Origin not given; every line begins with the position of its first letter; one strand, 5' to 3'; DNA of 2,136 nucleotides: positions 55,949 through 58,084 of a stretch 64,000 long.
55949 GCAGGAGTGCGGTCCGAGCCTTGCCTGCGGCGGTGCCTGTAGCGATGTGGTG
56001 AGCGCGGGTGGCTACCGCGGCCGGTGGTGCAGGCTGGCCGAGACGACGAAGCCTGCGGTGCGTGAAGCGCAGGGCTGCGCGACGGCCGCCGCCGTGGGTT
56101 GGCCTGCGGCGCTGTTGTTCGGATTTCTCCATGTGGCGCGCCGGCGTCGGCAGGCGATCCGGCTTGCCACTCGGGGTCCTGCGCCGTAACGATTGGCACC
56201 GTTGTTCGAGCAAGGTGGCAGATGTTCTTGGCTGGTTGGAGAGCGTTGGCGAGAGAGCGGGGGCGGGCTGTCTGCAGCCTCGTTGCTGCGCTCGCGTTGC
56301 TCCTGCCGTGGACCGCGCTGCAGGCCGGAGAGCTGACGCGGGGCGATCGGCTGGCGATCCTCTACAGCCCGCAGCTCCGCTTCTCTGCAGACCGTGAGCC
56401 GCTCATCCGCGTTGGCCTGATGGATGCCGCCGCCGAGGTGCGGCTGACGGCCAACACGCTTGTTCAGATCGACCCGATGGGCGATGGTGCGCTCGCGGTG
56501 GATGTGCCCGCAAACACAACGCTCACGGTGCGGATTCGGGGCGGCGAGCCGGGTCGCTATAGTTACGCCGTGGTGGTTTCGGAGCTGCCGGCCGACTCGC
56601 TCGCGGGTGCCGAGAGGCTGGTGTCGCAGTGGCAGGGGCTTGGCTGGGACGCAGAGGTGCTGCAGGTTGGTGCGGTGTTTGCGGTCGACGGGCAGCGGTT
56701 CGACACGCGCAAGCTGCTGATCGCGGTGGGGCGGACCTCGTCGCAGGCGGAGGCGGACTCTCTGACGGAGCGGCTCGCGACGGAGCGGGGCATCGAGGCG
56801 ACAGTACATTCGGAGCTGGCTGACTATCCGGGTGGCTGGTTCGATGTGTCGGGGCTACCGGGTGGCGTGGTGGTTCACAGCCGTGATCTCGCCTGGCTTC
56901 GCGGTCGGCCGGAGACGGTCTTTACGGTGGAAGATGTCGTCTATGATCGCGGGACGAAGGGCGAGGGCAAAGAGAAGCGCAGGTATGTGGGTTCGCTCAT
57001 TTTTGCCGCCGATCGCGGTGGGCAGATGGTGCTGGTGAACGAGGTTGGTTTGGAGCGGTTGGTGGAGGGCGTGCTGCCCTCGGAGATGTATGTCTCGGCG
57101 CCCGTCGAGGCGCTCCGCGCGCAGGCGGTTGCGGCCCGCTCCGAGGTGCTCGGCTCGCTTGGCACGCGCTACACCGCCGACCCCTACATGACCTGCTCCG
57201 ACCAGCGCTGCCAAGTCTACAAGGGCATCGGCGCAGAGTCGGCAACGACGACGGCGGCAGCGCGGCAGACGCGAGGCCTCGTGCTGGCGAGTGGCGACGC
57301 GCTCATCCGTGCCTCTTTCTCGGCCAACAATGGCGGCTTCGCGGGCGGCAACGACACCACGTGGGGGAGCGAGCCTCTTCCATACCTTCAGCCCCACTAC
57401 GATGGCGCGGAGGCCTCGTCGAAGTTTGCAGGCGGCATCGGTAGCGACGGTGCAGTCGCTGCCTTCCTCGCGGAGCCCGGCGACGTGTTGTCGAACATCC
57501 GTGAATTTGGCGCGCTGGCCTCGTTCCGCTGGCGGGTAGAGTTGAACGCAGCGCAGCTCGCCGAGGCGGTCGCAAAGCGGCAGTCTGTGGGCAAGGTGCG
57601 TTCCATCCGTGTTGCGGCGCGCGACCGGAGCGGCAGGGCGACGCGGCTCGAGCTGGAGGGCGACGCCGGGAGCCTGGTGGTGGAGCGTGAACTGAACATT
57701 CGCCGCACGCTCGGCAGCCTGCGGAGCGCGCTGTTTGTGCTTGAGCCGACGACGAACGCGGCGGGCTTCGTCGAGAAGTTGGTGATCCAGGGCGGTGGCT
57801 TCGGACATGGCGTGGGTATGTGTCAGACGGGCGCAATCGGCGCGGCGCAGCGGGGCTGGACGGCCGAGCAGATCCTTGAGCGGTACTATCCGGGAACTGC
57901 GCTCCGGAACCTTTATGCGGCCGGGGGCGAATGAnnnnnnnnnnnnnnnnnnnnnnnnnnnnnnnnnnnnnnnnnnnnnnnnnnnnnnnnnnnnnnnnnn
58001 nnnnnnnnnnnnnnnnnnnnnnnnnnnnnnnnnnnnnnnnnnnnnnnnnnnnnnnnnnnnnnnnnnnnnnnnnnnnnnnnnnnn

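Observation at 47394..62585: Minor-pilin/PilY1 operon fused to a protease, SpoIID and an efflux pump in one coupled cluster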

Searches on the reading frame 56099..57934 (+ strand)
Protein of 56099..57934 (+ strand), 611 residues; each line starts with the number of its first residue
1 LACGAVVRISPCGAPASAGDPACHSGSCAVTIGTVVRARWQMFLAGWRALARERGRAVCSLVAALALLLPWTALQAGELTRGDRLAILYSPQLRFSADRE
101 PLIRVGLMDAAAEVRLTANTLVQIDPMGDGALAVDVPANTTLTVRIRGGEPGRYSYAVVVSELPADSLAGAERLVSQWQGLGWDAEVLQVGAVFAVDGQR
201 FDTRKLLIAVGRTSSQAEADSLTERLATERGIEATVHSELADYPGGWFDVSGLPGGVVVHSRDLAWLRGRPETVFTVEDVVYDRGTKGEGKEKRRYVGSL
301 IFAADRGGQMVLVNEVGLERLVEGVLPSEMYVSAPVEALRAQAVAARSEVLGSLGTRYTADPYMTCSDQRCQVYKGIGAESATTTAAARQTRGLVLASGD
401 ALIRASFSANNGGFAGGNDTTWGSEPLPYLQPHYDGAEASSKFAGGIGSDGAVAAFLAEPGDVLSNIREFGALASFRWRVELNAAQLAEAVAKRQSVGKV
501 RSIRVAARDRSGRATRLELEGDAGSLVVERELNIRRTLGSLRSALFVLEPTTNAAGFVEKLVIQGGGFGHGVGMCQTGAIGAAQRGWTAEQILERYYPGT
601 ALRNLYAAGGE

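Call 4: search_protein_families(library=pfam, proteins=[window:56099-57934:+], max_evalue=0.01)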
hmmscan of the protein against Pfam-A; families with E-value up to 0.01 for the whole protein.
window:56099-57934:+ (611 aa): 1 family
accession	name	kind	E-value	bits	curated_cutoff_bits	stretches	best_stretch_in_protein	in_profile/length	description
PF08486.15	SpoIID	-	1.5e-20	74.1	23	1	308-396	3-95/97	Stage II sporulation protein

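Call 5: search_protein_families(library=ncbifam, proteins=[window:56099-57934:+], max_evalue=0.01)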
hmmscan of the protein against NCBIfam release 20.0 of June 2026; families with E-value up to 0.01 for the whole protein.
window:56099-57934:+ (611 aa): 2 families
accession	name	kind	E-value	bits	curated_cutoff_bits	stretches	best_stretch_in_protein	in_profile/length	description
TIGR02669.1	SpoIID_LytB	domain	3.9e-53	181.1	83.3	1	312-603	2-269/270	SpoIID/LytB domain-containing protein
TIGR02870.1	spore_II_D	equivalog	1.2e-25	90.3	234.75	2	487-603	236-336/338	stage II sporulation protein D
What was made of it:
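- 56222..57934 (+): SpoIID/LytB-type peptidoglycan glycan-strand hydrolase, 570 aa, with a roughly 230-aa N-terminal beta-rich extension that includes a ferredoxin-like (SPOR-like) unit. TIGR02669 181 bits (call 5).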

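Call 13: find_homologous_proteins(query=window:56222-57934:+, max_evalue=1e-10)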
Query window:56222-57934:+ (570 aa): 206 proteins with E <= 1e-10 among 8000 candidates; the best 120 are listed.
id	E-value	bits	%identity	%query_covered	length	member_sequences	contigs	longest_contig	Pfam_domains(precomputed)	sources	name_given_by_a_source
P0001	0.0e+0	1185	95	100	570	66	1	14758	PF08486.16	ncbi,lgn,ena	-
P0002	1.5e-298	1009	94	86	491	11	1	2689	PF08486.16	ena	-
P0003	1.0e-279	947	95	80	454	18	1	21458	PF08486.16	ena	-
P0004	8.4e-224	762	66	96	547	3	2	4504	PF08486.16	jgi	jgi:SpoIID/LytB domain protein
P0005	3.8e-177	608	52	98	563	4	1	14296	PF08486.16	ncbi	-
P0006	3.4e-174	599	54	93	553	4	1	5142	PF08486.16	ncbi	-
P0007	1.5e-173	597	51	93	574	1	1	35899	PF08486.16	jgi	-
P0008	1.8e-172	593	51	98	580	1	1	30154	PF08486.16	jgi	jgi:SpoIID/LytB domain protein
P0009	6.7e-172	591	50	96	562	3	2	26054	PF08486.16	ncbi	ncbi:MAG: stage II sporulation protein D [Bradymonadia bacterium]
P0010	8.7e-172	591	53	93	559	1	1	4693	PF08486.16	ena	-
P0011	4.4e-171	588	52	93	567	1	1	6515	PF08486.16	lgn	-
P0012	4.3e-169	582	51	97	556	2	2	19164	PF08486.16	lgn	-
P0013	8.1e-169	581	52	94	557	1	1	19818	PF08486.16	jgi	jgi:SpoIID/LytB domain protein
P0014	2.0e-167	576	53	96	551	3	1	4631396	PF08486.16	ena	-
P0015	1.1e-166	574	51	95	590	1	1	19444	PF08486.16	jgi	jgi:stage II sporulation protein D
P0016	1.2e-166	574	51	97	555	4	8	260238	PF08486.16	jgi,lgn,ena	-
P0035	1.5e-153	531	48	93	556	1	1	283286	PF08486.16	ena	-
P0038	1.2e-139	485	44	93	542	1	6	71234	PF08486.16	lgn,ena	-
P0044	1.7e-115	405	41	99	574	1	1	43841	PF08486.16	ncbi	-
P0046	4.3e-111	390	39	95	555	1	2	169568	PF08486.16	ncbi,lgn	-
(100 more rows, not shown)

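Call 15: find_related_loci(query=A1, collection=genome_contigs, flank=10000)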
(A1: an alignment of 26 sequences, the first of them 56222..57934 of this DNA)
Query A1 (570 aa) in genome_contigs; peptide patterns used: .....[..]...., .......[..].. (x = any residue, [..] = any of these).
600 stretches matched a pattern (row limit reached: there are more); 581 encode a relative of the query (tblastn E <= 1e-3); the best 80 are kept; 80 distinct loci.
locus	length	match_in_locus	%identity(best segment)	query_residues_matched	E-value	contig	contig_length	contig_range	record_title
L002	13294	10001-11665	39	15-565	2e-117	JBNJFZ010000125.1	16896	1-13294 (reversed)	MAG: Myxococcota bacterium isolate Y22_60dBSe2.bin.176 NODE_3711_length_16896_cov_19.419182, whole genome shotgun sequen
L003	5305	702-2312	40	32-565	8e-113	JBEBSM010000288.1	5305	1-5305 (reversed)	MAG: Lujinxingia vulgaris isolate T2.bin.148 NODE_55523_length_5305_cov_4.667619, whole genome shotgun sequence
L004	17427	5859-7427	38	37-565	3e-99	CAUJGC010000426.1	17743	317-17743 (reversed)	MAG: Myxococcota bacterium isolate KLAP81 genome assembly, contig: KLAP81_155466, whole genome shotgun sequence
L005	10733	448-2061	36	21-565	4e-93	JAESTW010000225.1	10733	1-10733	MAG: Kofleriaceae bacterium isolate NORP324 CoAssembly_1119414, whole genome shotgun sequence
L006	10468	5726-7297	40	53-565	1e-87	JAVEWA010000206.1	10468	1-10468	MAG: Polyangia bacterium isolate BF4_134 NODE_20792_length_10468_cov_3.902234_Biofilm4, whole genome shotgun sequence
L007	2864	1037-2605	36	34-565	6e-87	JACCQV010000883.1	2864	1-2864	MAG: Deltaproteobacteria bacterium isolate MGR_bin5 SD2897-2912_k127_1716768, whole genome shotgun sequence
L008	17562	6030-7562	39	31-565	1e-83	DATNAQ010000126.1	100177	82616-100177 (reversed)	MAG TPA_asm: Polyangia bacterium isolate SMAG_U11165 k141_2883998, whole genome shotgun sequence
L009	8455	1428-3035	35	19-565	5e-81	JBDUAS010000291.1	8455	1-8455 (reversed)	MAG: Deltaproteobacteria bacterium isolate cluster4_bin.197 NODE_25454_length_8455_cov_12.948452, whole genome shotgun s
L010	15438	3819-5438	35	17-565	1e-78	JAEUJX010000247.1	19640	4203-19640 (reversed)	MAG: Myxococcales bacterium isolate new MAG-80 k141_1884773, whole genome shotgun sequence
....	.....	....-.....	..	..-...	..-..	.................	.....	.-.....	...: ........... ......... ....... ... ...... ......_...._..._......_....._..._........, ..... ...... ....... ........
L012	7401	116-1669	32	44-565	7e-73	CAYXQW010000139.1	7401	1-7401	MAG TPA_asm: uncultured Bdellovibrionales bacterium isolate SRP192927_co6_8 genome assembly, contig: NODE_27028_length_7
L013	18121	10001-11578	35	35-565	3e-80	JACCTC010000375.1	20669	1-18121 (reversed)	MAG: Deltaproteobacteria bacterium isolate MGR_bin64 SD2897-2912_k127_5890122, whole genome shotgun sequence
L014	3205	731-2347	32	20-556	5e-71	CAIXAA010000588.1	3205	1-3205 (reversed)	MAG: uncultured Myxococcales bacterium isolate MJ120716A_bin-0880 genome assembly, contig: bin-0880:588/998, whole genom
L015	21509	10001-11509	34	59-565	5e-68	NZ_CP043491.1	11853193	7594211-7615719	Cystobacter fuscus strain Cbf 10 chromosome, complete genome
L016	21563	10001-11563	33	44-565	4e-67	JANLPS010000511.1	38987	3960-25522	MAG: Archangium sp. isolate OTE_38_metabat_310 OTE_38_k141_3538753, whole genome shotgun sequence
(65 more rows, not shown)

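Call 17: find_encoding_contigs(protein=P0014, flank=10000, max_places=2)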
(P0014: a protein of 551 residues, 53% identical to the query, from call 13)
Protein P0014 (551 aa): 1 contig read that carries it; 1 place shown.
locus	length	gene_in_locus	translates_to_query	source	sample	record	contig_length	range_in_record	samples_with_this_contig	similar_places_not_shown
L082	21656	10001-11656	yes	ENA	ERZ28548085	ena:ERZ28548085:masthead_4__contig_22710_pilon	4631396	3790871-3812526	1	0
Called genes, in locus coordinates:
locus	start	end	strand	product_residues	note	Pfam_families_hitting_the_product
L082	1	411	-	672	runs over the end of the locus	PF01642:MM_CoA_mutase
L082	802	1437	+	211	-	PF07963:N_methyl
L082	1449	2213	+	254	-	-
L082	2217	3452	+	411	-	PF07963:N_methyl (weak)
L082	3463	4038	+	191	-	-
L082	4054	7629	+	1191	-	PF05567:T4P_PilY1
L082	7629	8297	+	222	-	-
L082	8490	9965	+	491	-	PF00413:Peptidase_M10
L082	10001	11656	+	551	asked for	PF08486:SpoIID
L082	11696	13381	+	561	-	PF02321:OEP (weak)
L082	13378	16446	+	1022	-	PF00873:ACR_tran, PF03176:MMPL, PF02355:SecD_SecF_C (weak)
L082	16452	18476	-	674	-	PF07714:PK_Tyr_Ser-Thr, PF00069:Pkinase, PF08308:PEGA (faint)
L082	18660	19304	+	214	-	PF00266:Aminotran_5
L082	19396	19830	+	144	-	-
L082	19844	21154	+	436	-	PF00709:Adenylsucc_synt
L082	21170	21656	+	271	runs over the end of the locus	PF00160:Pro_isomerase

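Call 18: find_encoding_contigs(protein=P0016, flank=10000, max_places=2)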
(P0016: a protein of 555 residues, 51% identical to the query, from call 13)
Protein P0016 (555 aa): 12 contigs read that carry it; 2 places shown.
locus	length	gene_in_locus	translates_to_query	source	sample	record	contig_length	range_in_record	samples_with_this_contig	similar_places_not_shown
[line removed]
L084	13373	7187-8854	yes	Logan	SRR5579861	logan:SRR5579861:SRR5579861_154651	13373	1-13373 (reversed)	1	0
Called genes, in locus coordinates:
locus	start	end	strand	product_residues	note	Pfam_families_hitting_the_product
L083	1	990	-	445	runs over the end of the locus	-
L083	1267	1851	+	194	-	-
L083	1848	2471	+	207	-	-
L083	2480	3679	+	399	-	PF07963:N_methyl (weak)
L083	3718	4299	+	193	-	-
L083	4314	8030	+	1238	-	PF05567:T4P_PilY1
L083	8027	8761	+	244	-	-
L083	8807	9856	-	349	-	-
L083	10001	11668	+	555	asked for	PF08486:SpoIID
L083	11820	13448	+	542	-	-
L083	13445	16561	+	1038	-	PF00873:ACR_tran, PF03176:MMPL (weak), PF02355:SecD_SecF_C, PF03176:MMPL (weak)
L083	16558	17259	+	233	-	PF00596:Aldolase_II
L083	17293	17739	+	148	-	PF00571:CBS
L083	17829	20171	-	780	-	PF00069:Pkinase, PF07714:PK_Tyr_Ser-Thr, PF08308:PEGA (weak)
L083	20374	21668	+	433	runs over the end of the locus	PF00709:Adenylsucc_synt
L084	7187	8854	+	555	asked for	PF08486:SpoIID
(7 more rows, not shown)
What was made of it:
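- SpoIID-OMF gaps of 39 and 151 nt in L082 and L083 show looser coupling there (calls 17, 18). General synteny also extends to the flanks: MM_CoA mutase upstream and PEGA kinase and adenylosuccinate synthase downstream in L082 and L083 (calls 17, 18).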

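Call 19: find_encoding_contigs(protein=P0035, flank=10000, max_places=2)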
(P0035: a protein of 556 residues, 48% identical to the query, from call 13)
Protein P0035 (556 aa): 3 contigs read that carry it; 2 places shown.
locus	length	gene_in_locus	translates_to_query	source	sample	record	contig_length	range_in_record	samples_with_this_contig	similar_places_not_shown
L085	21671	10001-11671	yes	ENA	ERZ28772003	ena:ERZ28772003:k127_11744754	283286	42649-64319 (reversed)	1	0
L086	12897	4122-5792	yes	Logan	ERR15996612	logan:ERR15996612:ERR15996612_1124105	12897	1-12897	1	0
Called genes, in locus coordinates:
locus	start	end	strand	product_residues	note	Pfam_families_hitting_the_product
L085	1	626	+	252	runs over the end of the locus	PF07963:N_methyl (weak)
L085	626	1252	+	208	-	-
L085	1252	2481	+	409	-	PF07963:N_methyl (weak)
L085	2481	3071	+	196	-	-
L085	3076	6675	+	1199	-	PF05567:T4P_PilY1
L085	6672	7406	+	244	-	-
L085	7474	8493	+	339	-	-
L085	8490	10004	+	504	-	PF00413:Peptidase_M10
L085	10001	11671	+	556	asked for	PF08486:SpoIID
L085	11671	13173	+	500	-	PF02321:OEP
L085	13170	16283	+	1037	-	PF00873:ACR_tran, PF03176:MMPL, PF02355:SecD_SecF_C (weak)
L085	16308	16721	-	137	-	-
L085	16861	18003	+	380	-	PF00246:Peptidase_M14 (weak)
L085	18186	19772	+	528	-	PF01293:PEPCK_ATP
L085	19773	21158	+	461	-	PF00282:Pyridoxal_deC, PF01212:Beta_elim_lyase (weak)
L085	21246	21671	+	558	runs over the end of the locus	PF00232:Glyco_hydro_1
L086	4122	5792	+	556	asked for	PF08486:SpoIID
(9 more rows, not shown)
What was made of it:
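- L085 keeps the cluster while its downstream flank differs (call 19).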

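Call 26: search_protein_families(library=pfam, proteins=[L002:7581-8279:+, L002:8440-9591:+, L002:12440-13234:-, L085:7474-8493:+, L085:8490-10004:+, L083:8807-9856:-, L083:8009-8761:+, L082:8490-9965:+, L002:2939-7513:+], max_evalue=0.01)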
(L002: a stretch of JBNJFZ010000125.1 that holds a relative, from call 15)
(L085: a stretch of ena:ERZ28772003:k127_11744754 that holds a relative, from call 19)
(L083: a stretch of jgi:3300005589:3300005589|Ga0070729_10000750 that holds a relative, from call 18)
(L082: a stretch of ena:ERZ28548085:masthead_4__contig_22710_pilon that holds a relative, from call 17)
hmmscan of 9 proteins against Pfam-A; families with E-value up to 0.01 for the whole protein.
L002:7581-8279:+ (232 aa): 0 families

L002:8440-9591:+ (383 aa): 3 families
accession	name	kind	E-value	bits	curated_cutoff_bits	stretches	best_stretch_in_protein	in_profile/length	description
PF08308.17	PEGA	-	2.6e-12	46.9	20.8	1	167-231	3-67/71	PEGA domain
PF13620.12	CarboxypepD_reg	-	0.00061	20.5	32.3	1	193-226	42-76/82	Carboxypeptidase regulatory-like domain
PF04052.18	TolB_N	-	0.0072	16.9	22.4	0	99-131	71-104/106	TolB amino-terminal domain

L002:12440-13234:- (264 aa): 0 families

L085:7474-8493:+ (339 aa): 1 family
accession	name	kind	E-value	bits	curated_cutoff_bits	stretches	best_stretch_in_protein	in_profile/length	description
PF08308.17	PEGA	-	0.0025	18.1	20.8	1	159-189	13-43/71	PEGA domain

L085:8490-10004:+ (504 aa): 1 family
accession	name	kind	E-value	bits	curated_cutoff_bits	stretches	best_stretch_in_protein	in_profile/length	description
PF00413.30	Peptidase_M10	-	5.4e-09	36.5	24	1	243-309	92-158/159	Matrixin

L083:8807-9856:- (349 aa): 0 families

L083:8009-8761:+ (250 aa): 1 family
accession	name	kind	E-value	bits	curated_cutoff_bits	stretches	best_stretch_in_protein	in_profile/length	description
PF08139.17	LPAM_1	-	0.0077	17.1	20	0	7-24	1-18/18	Prokaryotic membrane lipoprotein lipid attachment site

L082:8490-9965:+ (491 aa): 1 family
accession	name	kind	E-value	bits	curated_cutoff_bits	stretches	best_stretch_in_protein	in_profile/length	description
PF00413.30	Peptidase_M10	-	1.5e-08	35.1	24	1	224-295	84-154/159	Matrixin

L002:2939-7513:+ (1524 aa): 1 family
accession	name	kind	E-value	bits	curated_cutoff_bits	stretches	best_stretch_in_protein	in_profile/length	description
PF05567.17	T4P_PilY1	-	0.0013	18.1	28.1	0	1014-1052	110-153/411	PilY1 beta-propeller domain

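Call 27: find_encoding_contigs(protein=P0038, flank=10000, max_places=1)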
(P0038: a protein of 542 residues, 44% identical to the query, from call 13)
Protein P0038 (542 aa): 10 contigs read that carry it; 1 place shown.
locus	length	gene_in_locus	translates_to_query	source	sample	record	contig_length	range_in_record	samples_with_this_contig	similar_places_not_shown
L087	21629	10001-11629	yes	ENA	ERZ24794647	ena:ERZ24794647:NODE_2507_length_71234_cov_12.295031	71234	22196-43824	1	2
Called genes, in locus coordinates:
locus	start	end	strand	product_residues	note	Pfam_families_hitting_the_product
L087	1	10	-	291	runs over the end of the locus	PF04055:Radical_SAM, PF13353:Fer4_12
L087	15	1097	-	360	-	-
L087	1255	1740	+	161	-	-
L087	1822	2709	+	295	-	PF00990:GGDEF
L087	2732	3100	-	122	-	PF02152:FolB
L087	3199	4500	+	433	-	-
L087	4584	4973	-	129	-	-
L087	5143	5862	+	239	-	PF00106:adh_short, PF08659:KR, PF13561:adh_short_C2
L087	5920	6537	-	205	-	-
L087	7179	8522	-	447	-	PF00561:Abhydrolase_1, PF12146:Hydrolase_4, PF12697:Abhydrolase_6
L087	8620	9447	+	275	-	-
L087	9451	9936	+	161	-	-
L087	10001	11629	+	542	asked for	PF08486:SpoIID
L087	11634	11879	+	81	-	PF11213:DUF3006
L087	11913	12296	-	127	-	PF00072:Response_reg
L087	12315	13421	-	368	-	PF08308:PEGA (weak)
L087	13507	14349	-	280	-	-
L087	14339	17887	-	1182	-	-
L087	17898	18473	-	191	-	-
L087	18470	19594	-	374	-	-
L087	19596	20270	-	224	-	PF07963:N_methyl (weak)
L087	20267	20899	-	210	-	-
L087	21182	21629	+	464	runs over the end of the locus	-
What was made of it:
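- Inverted arrangement: L087 (call 27).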

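Call 28: find_encoding_contigs(protein=P0044, flank=10000, max_places=1)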
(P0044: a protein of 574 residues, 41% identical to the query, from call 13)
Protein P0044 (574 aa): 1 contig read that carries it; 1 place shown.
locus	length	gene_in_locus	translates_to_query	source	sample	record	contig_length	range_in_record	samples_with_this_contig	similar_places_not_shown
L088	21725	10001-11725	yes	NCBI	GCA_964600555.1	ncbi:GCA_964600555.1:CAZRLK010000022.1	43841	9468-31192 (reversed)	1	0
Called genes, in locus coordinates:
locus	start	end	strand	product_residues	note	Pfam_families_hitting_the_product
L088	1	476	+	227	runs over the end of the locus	PF07963:N_methyl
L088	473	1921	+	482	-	PF07963:N_methyl (weak)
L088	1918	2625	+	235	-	-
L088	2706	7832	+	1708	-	-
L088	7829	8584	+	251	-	-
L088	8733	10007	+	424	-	PF08308:PEGA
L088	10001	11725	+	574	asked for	PF08486:SpoIID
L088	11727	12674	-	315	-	PF10974:DUF2804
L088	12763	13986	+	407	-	PF06609:TRI12 (faint), PF07690:MFS_1, PF00083:Sugar_tr (faint), PF05977:MFS_3 (faint), PF07690:MFS_1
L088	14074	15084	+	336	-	-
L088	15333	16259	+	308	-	PF01569:PAP2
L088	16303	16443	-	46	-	PF03597:FixS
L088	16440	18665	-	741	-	PF00122:E1-E2_ATPase, PF00702:Hydrolase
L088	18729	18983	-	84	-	PF12156:ATPase-cat_bd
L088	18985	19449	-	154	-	PF05751:FixH (weak), PF13115:YtkA (weak)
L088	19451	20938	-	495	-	PF12801:Fer4_5, PF12800:Fer4_4 (faint), PF12838:Fer4_7 (weak), PF13183:Fer4_8 (weak), PF13187:Fer4_9 (weak), PF13237:Fer4_10 (weak), PF13746:Fer4_18, PF11614:FixG_C, +2 more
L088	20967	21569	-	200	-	PF14715:FixP_N, PF00034:Cytochrom_C, PF13442:Cytochrome_CBB3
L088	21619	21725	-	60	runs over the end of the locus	-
